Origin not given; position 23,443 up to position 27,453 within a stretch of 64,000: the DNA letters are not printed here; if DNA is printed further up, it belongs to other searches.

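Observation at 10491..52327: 41.8-kb island inserted into the Walker A codons of the Tad pilus ATPase: a potentially reversible pilus switch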

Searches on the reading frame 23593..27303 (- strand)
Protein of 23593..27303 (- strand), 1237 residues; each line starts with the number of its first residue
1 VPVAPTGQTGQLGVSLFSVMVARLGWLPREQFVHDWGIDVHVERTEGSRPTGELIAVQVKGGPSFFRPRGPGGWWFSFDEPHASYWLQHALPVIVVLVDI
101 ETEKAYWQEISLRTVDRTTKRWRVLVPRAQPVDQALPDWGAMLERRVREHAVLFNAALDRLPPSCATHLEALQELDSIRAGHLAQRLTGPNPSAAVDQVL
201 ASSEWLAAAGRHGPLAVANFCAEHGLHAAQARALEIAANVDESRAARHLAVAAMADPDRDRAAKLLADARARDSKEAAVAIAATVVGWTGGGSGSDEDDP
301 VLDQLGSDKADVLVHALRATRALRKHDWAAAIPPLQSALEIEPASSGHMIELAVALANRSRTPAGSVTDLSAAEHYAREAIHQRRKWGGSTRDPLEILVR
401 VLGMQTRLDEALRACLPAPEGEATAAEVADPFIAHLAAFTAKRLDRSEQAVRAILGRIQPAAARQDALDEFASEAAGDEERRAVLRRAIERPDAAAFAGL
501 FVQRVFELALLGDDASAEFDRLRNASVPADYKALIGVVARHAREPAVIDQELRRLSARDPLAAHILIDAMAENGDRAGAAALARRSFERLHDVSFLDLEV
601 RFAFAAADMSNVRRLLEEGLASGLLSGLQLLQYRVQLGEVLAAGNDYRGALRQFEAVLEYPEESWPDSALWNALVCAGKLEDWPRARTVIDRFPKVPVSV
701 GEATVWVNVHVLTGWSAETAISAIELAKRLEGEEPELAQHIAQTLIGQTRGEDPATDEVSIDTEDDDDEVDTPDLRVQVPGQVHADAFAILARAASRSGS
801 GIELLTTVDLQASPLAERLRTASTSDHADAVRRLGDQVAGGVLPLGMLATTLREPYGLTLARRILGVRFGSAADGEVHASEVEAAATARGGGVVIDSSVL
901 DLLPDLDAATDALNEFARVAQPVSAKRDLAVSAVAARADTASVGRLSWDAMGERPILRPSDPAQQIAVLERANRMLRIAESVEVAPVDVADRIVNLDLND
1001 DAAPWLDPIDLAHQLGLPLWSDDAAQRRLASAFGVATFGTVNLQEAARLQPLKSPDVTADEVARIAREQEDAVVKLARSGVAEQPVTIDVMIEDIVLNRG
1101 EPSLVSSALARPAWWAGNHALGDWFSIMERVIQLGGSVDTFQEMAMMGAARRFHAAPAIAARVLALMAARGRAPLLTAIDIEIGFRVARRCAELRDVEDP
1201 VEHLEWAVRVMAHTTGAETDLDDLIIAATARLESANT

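Call 12: search_protein_families(library=pfam, max_evalue=0.01, proteins=[window:23593-27303:-])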
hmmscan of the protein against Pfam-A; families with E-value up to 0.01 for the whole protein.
window:23593-27303:- (1237 aa): 2 families
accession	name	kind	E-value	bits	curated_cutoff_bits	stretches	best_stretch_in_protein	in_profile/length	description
PF14280.11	DUF4365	-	3.3e-29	102.2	24.3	1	11-133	2-128/139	Domain of unknown function (DUF4365)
PF20698.3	PIN-TPR-GreABC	-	6.3e-14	52.9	27.8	1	894-1031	1-137/138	PIN domain associated with the TPR-GreAB-C-PIN system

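Call 14: search_protein_families(library=padloc, max_evalue=0.001, proteins=[window:23593-27303:-])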
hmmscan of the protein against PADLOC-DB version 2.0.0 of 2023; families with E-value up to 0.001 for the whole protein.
window:23593-27303:- (1237 aa): 2 families
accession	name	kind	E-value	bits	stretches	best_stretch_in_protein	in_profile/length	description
PDLC02398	Aga_REase-PNTD1-PNTD2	-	6.9e-19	66.2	1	8-121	10-121/429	Class I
PDLC02415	Aga_REase-PNTD1-PNTD2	-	5.6e-08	30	1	9-119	10-120/423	Class I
